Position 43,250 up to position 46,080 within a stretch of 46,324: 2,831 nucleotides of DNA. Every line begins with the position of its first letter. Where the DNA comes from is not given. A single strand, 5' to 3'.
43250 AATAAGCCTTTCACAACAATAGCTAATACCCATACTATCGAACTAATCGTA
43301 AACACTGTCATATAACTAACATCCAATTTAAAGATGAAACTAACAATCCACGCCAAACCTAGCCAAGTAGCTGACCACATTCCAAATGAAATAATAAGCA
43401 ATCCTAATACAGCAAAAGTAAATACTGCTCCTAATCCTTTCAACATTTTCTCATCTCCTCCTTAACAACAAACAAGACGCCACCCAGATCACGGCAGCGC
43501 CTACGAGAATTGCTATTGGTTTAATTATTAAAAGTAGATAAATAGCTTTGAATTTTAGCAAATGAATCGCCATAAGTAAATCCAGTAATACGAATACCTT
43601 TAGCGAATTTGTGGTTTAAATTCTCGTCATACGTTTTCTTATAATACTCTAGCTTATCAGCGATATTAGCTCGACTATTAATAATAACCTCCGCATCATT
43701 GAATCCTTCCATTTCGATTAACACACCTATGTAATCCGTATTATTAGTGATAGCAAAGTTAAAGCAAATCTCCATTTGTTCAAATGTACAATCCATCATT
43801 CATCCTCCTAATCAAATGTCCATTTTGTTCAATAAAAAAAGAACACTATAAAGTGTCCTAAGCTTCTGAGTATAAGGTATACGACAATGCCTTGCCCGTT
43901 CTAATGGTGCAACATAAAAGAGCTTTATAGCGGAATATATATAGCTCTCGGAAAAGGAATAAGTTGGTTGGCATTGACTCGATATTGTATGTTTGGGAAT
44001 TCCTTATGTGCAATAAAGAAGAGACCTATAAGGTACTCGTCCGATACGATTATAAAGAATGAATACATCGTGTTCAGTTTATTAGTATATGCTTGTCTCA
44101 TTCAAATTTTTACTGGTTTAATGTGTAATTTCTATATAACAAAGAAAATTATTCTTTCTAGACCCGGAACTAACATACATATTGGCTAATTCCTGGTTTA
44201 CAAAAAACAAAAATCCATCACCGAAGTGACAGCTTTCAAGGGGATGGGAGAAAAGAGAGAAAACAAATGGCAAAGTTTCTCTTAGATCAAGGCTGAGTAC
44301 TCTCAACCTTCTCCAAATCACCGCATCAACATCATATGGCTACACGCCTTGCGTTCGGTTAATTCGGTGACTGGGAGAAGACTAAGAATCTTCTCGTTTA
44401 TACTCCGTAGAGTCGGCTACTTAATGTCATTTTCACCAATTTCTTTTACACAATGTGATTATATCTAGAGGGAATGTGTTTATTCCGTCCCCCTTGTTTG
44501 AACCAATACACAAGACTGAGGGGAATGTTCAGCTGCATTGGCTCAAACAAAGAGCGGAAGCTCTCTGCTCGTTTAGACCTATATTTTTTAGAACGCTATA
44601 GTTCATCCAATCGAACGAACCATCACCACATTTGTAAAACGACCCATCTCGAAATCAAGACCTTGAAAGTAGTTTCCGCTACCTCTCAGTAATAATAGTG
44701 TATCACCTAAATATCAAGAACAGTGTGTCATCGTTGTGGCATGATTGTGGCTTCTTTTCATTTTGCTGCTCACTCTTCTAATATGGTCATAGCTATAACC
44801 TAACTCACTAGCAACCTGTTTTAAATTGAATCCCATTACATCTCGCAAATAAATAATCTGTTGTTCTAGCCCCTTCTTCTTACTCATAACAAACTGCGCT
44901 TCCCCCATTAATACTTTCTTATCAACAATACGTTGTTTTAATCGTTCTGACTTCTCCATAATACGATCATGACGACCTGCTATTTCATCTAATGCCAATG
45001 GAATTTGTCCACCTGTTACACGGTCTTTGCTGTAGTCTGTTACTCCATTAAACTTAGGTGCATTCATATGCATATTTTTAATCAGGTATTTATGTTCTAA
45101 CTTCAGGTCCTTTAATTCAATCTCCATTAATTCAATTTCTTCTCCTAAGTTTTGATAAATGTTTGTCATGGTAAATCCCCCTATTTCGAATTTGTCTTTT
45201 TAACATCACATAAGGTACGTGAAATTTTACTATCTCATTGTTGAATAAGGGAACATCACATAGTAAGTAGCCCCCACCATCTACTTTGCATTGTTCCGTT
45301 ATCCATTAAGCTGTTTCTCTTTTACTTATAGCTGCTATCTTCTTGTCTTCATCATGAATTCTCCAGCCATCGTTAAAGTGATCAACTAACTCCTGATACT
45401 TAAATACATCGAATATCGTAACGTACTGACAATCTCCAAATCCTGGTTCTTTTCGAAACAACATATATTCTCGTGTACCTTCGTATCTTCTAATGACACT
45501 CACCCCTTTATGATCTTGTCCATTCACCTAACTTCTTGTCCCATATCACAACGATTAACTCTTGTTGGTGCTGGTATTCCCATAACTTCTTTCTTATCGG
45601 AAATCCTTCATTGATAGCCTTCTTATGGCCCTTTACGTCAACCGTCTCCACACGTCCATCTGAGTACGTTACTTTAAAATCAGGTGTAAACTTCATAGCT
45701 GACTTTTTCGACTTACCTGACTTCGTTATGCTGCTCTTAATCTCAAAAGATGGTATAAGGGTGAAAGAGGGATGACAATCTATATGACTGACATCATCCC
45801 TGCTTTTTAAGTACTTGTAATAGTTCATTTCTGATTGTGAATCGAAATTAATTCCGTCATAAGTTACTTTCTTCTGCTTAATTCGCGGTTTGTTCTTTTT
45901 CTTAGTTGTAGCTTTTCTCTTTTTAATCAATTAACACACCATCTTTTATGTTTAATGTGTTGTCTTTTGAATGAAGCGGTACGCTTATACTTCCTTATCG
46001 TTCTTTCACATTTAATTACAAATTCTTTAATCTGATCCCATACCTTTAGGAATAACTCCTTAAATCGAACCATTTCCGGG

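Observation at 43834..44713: ~0.85-kb ORF-free, minus-strand-specific structured region between the late regulator and the late genes: candidate large non-coding RNA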

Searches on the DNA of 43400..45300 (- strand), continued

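Call 74: search_with_rna_model(model_id=R1, sources=[window, L006, L007, L019, L031, L039, L043, L053, L064, L067, L110, L114, L127, L128, L129, L130, L131, L132, L133, L134, L135, L136, L137, L138, L139, L140, L141, L142, L143, L144, L145, L146, L147, L148, L149, L150, L151, L152, L153, L154, L155, L001, L005, L032, L042, L087, L090, L095, L112, L100], max_evalue=1)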
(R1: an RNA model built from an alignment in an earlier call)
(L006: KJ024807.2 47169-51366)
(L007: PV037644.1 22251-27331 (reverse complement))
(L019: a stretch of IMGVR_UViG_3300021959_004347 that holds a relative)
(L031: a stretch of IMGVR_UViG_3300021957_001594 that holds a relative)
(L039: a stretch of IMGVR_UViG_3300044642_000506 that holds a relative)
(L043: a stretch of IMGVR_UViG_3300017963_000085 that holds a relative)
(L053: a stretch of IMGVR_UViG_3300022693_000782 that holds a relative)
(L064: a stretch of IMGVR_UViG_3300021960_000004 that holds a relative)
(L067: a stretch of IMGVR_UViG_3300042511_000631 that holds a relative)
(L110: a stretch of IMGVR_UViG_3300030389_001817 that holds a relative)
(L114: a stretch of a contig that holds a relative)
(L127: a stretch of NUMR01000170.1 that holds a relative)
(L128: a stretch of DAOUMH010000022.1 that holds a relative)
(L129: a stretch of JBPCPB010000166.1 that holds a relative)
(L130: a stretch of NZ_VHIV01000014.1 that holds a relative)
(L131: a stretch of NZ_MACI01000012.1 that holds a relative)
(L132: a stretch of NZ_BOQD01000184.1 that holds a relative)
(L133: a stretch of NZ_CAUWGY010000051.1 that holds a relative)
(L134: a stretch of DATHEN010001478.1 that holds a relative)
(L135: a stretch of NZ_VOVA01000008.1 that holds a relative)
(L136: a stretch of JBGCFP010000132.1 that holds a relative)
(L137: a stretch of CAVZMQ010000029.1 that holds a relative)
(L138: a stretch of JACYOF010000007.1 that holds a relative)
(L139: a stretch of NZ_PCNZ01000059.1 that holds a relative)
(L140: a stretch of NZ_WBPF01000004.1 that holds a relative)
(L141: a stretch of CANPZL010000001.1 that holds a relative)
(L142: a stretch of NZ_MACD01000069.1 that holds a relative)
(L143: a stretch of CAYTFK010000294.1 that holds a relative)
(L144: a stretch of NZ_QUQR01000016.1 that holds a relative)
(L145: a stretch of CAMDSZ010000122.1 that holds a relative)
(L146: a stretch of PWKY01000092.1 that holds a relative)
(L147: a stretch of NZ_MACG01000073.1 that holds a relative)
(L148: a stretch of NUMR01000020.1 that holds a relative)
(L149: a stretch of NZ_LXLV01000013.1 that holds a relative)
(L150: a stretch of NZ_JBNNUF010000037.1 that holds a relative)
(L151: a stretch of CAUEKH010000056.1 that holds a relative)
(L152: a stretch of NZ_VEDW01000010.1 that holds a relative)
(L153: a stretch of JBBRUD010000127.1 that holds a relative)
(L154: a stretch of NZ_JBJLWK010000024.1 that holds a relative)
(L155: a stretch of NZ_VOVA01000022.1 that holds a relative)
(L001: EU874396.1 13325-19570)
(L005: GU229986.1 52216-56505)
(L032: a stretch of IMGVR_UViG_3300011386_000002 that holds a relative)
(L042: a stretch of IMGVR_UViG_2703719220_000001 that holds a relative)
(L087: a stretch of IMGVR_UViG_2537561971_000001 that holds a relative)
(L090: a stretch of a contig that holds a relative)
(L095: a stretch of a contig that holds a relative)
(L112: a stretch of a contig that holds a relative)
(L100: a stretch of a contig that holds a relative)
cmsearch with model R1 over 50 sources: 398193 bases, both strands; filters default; matches with E-value up to 1: 47.
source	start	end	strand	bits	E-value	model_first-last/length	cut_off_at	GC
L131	4837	4970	+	163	1.5e-42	1-134/134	no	0.43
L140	3410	3543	+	149.8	6.8e-39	1-134/134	no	0.45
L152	2294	2436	-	139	6.7e-36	1-134/134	no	0.44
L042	1379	1551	+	138.4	9.6e-36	1-134/134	no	0.43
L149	6483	6615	+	136.9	2.5e-35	1-134/134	no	0.44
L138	1305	1473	+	135.8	5e-35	1-134/134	no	0.46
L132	1158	1280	+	129.7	2.5e-33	1-134/134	no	0.49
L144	5472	5601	-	125.7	3e-32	1-134/134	no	0.42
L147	3881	4003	+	122.8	2e-31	1-134/134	no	0.46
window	44284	44414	-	119.5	1.6e-30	1-134/134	no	0.46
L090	5679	5823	+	115.7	1.8e-29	1-134/134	no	0.46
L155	3301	3421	-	114.2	4.8e-29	1-134/134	no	0.45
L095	3802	3959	-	112.4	1.4e-28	1-134/134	no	0.47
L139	242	376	+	109.5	9.3e-28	1-134/134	no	0.39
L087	1879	2022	+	109.1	1.2e-27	1-134/134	no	0.47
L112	5872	6030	-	105.8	1e-26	1-134/134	no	0.47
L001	2919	3075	+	104.9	1.7e-26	1-134/134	no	0.46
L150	971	1105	+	102.4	8.8e-26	1-134/134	no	0.41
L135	5536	5664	-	101.8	1.2e-25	1-134/134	no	0.47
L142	2118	2285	+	99.5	5.4e-25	1-134/134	no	0.45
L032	4624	4783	+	96.6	3.3e-24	1-134/134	no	0.42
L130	6806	6926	+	87.5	1.1e-21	1-134/134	no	0.47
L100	2745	2864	-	79.1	2.3e-19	1-134/134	no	0.44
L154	643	761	+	75.9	1.9e-18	1-134/134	no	0.45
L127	1095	1216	-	66.8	5.8e-16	1-134/134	no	0.43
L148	811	931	-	66.7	6.3e-16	1-134/134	no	0.44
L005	2815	2938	+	64.8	2.1e-15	1-134/134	no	0.43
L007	2481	2598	+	62.4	9.7e-15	1-134/134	no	0.47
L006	1989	2114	+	60.8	2.6e-14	1-134/134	no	0.44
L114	2160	2280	-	36.8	1.1e-07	1-134/134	no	0.36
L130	6684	6802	+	25.6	0.00014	1-134/134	no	0.35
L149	6492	6626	-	24.2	0.00036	1-134/134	no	0.41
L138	1347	1512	-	21.2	0.0024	1-134/134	no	0.45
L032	4666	4792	-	18.6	0.013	1-134/134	no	0.4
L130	6818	6972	-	17.8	0.021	1-134/134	no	0.45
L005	2701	2772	+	17.6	0.024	1-134/134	no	0.4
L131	4846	4979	-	17.2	0.029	1-134/134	no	0.4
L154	649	800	-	17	0.035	1-134/134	no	0.42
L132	1167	1313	-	16.3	0.054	1-134/134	no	0.45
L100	2732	2854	+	16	0.067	1-134/134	no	0.44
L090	5713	5832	-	15.7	0.078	1-134/134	no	0.46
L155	3290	3412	+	15.2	0.11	1-134/134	no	0.44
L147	3890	4007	-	15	0.12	1-134/134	no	0.45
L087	1913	2050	-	14.9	0.13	1-134/134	no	0.47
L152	2301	2427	+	13.9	0.25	1-134/134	no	0.44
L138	4091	4250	+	12.6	0.57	1-134/134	no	0.36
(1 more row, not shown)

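Call 75: search_with_rna_model(model_id=R1, sources=[L114, L006], max_evalue=0.001, show_alignments=2)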
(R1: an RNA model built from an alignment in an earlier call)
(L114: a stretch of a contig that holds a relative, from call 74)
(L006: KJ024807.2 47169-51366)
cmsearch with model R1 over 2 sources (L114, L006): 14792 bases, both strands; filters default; matches with E-value up to 0.001: 2.
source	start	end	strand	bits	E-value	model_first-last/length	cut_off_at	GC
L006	1989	2114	+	60.8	9.7e-16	1-134/134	no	0.44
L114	2160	2280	-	36.8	4.3e-09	1-134/134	no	0.36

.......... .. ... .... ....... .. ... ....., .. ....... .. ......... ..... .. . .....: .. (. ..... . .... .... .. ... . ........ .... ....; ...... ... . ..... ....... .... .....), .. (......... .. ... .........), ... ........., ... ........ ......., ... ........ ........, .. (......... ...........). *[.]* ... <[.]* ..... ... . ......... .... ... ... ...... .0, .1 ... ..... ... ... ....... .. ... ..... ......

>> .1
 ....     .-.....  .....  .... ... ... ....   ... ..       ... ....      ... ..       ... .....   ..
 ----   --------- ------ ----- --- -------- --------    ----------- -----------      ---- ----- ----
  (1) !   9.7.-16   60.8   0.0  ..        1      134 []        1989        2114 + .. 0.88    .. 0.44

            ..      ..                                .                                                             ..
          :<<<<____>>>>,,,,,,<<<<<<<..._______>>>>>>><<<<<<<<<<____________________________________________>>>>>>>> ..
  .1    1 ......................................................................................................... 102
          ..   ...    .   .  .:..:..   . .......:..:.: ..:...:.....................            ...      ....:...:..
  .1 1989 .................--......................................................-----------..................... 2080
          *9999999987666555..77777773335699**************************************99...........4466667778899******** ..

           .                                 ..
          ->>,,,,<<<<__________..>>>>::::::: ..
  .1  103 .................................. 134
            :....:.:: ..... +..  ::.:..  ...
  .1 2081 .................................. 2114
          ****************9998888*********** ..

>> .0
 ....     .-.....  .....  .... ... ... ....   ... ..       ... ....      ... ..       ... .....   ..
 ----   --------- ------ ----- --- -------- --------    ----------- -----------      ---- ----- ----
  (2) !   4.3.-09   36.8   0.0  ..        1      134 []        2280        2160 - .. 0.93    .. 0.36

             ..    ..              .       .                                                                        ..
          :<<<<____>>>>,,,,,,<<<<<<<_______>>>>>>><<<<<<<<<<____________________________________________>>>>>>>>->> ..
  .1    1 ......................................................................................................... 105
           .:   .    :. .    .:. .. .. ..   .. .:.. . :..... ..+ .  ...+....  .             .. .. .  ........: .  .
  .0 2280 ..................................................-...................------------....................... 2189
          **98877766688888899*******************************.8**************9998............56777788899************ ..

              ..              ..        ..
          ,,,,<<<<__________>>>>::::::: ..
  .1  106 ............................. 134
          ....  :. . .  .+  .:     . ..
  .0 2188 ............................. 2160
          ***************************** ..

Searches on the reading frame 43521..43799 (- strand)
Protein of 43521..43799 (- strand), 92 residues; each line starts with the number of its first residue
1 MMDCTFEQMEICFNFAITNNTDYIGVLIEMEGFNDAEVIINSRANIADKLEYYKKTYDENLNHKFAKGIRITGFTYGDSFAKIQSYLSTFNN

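Call 57: search_protein_families(library=pfam, proteins=[window:43521-43799:-], max_evalue=0.01)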
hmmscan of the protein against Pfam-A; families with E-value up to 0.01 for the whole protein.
window:43521-43799:- (92 aa): 0 families

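Call 58: search_protein_families(library=phrogs, proteins=[window:43521-43799:-], max_evalue=0.001)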
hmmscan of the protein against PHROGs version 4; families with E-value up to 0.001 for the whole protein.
window:43521-43799:- (92 aa): 3 families
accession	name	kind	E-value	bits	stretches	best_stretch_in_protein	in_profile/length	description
phrog_3915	-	unknown function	2.1e-31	108.6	1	5-87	3-85/86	-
phrog_24282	-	unknown function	2.9e-14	54.2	1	5-86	49-130/161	-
phrog_34936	-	unknown function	5.9e-14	53.3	1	9-87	6-87/195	-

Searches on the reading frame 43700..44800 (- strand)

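Call 85: search_protein_families(library=ncbifam, proteins=[L001:1900-2235:+, L003:2019-2402:+, L006:1150-1650:+, L007:1635-2135:+, L002:1303-1686:+], max_evalue=0.01)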
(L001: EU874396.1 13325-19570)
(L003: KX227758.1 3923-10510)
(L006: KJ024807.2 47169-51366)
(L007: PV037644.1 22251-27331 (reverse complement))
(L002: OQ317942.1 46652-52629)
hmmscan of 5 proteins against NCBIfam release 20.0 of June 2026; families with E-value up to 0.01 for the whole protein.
L001:1900-2235:+ (111 aa): 0 families

L003:2019-2402:+ (127 aa): 1 family
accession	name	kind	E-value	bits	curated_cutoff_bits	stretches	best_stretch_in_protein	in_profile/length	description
TIGR01637.1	phage_arpU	subfamily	5.8e-11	42.7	43.1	1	6-126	1-132/136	ArpU family phage packaging/lysis transcriptional regulator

L006:1150-1650:+ (166 aa): 32 families (the best 25 are shown)
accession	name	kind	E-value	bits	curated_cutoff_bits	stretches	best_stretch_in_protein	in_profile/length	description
NF005385.0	PRK06930.1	subfamily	3.6e-66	222.1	136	1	1-165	1-169/170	positive control sigma-like factor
TIGR02937.1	sigma70-ECF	superfamily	1e-12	48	42.9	1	39-158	63-165/165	sigma-70 family RNA polymerase sigma factor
TIGR02985.1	Sig70_bacteroi1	subfamily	3.5e-09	37.1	126.4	1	88-157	92-161/162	RNA polymerase sigma-70 factor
TIGR02954.1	Sig70_famx3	hypoth_equivalog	2.3e-06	27.5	188.5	1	90-160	99-169/170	RNA polymerase sigma-70 factor, TIGR02954 family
NF058625.1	sigma_PG0214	equivalog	1.9e-05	24.4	130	1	91-159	94-162/170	GFO_1088 family ECF-type sigma factor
TIGR02983.1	SigE-fam_strep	subfamily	2.4e-05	24.3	141.55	1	88-159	88-159/162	SigE family RNA polymerase sigma factor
NF008888.0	PRK11922.1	equivalog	9.2e-05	22.2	204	1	87-160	125-198/231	RNA polymerase sigma factor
TIGR03020.2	EpsA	equivalog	0.00012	21.8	170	1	101-154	181-233/247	XrtB/PEP-CTERM-associated transcriptional regulator EpsA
NF009166.1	PRK12513.1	equivalog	0.00012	21.8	206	1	89-160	117-188/193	RNA polymerase sigma factor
NF007228.0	PRK09646.1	subfamily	0.00025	20.7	226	1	85-148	117-180/194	ECF RNA polymerase sigma factor SigK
TIGR02835.1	spore_sigmaE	equivalog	0.0003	20.3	348.6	1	93-165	161-233/234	RNA polymerase sporulation sigma factor SigE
NF006930.0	PRK09415.1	subfamily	0.00038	20.4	198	1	90-159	107-176/179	RNA polymerase factor sigma C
TIGR02999.1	Sig-70_X6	subfamily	0.00043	20.2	126.15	1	102-158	123-182/183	ECF-type sigma factor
TIGR02984.1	Sig-70_plancto1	subfamily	0.00068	19.3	183.75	1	100-154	130-184/189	RNA polymerase sigma-70 factor, Planctomycetaceae-specific subfamily 1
TIGR03001.1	Sig-70_gmx1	subfamily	0.00089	18.7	154.6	1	103-162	154-213/244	RNA polymerase sigma-70 factor, Myxococcales family 1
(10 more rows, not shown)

L007:1635-2135:+ (166 aa): 41 families (the best 25 are shown)
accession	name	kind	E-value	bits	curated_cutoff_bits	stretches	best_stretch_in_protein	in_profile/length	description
NF005385.0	PRK06930.1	subfamily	2.3e-68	229.2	136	1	1-165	1-169/170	positive control sigma-like factor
TIGR02937.1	sigma70-ECF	superfamily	2.7e-13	49.9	42.9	1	42-158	96-165/165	sigma-70 family RNA polymerase sigma factor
TIGR02985.1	Sig70_bacteroi1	subfamily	7.6e-09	36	126.4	1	86-157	86-161/162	RNA polymerase sigma-70 factor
TIGR02954.1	Sig70_famx3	hypoth_equivalog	1.3e-06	28.3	188.5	1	86-159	95-168/170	RNA polymerase sigma-70 factor, TIGR02954 family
TIGR02983.1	SigE-fam_strep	subfamily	5.4e-06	26.4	141.55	1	87-159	87-159/162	SigE family RNA polymerase sigma factor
NF058625.1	sigma_PG0214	equivalog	2.7e-05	24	130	1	91-159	94-162/170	GFO_1088 family ECF-type sigma factor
TIGR02980.1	SigBFG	subfamily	7e-05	22.6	234.35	1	98-157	166-225/227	SigB/SigF/SigG family RNA polymerase sigma factor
NF005644.0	PRK07408.1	subfamily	7.7e-05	22.4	261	1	88-159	183-254/258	RNA polymerase sigma factor SigF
NF004052.0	PRK05572.1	subfamily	7.7e-05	22.3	311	1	83-158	175-250/252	SigF/SigG family RNA polymerase sporulation sigma factor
NF006623.1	PRK09191.1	subfamily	0.00013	21.9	240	1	93-165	71-143/258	PhyR family response regulator anti-anti-sigma factor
NF007228.0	PRK09646.1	subfamily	0.0003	20.5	226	1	74-150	106-182/194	ECF RNA polymerase sigma factor SigK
NF009170.0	PRK12517.1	subfamily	0.00036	20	197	1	90-159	108-177/188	RNA polymerase sigma factor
NF004471.0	PRK05803.1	subfamily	0.00036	19.8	252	1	91-159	157-229/235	RNA polymerase sporulation sigma factor SigK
NF009180.0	PRK12528.1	subfamily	0.00043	20.3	184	1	82-152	90-159/165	RNA polymerase sigma factor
NF006158.0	PRK08301.1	equivalog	0.00066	19.2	339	1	93-159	168-234/241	RNA polymerase sporulation sigma factor SigE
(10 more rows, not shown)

L002:1303-1686:+ (127 aa): 2 families
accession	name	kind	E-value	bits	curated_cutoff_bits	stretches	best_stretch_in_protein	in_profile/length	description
TIGR01637.1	phage_arpU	subfamily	2.2e-12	47.3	43.1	1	7-126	2-132/136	ArpU family phage packaging/lysis transcriptional regulator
TIGR01268.1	Phe4hydrox_tetr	equivalog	0.0046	15.8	704.8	1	4-100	59-151/436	phenylalanine 4-monooxygenase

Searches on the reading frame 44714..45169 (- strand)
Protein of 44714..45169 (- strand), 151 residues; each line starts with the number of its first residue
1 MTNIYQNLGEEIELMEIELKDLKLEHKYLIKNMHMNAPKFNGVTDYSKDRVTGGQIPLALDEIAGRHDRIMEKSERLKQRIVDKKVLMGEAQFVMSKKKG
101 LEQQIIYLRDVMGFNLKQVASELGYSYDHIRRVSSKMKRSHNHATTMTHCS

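Call 57: search_protein_families(library=pfam, proteins=[window:44714-45169:-], max_evalue=0.01)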
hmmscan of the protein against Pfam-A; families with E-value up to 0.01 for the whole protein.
window:44714-45169:- (151 aa): 2 families
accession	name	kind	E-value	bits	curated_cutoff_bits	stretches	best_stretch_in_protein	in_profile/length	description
PF04545.22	Sigma70_r4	-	6.6e-05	22.8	24.1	1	102-134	9-41/50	Sigma-70, region 4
PF13384.12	HTH_23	-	0.0066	16.7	24.6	0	103-133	8-37/50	Homeodomain-like domain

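Call 58: search_protein_families(library=phrogs, proteins=[window:44714-45169:-], max_evalue=0.001)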
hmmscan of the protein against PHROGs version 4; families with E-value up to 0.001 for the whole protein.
window:44714-45169:- (151 aa): 2 families
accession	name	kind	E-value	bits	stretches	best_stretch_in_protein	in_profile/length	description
phrog_10157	-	unknown function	5e-64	216.1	1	1-148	1-153/153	-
phrog_36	-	transcription regulation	2.5e-09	38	1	5-133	63-175/220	transcriptional regulator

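Call 85: search_protein_families(library=ncbifam, proteins=[window:44714-45169:-], max_evalue=0.01)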
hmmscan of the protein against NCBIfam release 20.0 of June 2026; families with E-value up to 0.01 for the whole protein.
window:44714-45169:- (151 aa): 1 family
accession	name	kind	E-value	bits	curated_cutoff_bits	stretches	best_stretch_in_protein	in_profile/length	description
TIGR02937.1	sigma70-ECF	superfamily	0.006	16.2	42.9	0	102-137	122-157/165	sigma-70 family RNA polymerase sigma factor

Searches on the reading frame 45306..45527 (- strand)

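Call 57: search_protein_families(library=pfam, proteins=[window:45306-45527:-], max_evalue=0.01)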
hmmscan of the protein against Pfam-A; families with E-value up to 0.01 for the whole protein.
window:45306-45527:- (73 aa): 0 families

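Call 58: search_protein_families(library=phrogs, proteins=[window:45306-45527:-], max_evalue=0.001)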
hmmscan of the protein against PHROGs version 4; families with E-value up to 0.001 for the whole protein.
window:45306-45527:- (73 aa): 1 family
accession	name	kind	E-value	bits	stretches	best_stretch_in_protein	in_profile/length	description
phrog_14660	-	unknown function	1.7e-38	131.4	1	1-66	1-66/68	-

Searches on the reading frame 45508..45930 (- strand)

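Call 57: search_protein_families(library=pfam, proteins=[window:45508-45930:-], max_evalue=0.01)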
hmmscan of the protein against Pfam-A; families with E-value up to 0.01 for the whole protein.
window:45508-45930:- (140 aa): 2 families
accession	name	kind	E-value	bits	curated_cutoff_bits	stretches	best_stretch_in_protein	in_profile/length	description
PF06356.17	DUF1064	-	2.7e-22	79.8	24.7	1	18-124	5-105/117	Protein of unknown function (DUF1064)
PF08722.17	Tn7_TnsA-like_N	-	0.00054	20.9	26.5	1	45-118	2-74/85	TnsA-like endonuclease N terminal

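Call 58: search_protein_families(library=phrogs, proteins=[window:45508-45930:-], max_evalue=0.001)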
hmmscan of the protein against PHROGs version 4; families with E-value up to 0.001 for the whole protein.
window:45508-45930:- (140 aa): 4 families
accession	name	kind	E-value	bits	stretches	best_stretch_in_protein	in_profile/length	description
phrog_190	-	DNA, RNA and nucleotide metabolism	7.7e-43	148.1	1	2-139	163-292/338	Holliday junction resolvase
phrog_37023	-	DNA, RNA and nucleotide metabolism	4.5e-10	40.6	1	25-102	43-117/171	endonuclease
phrog_31719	-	unknown function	3.8e-08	34.2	1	18-69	5-59/65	-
phrog_35117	-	DNA, RNA and nucleotide metabolism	0.00062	20.8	0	16-42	5-31/53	HTH DNA binding protein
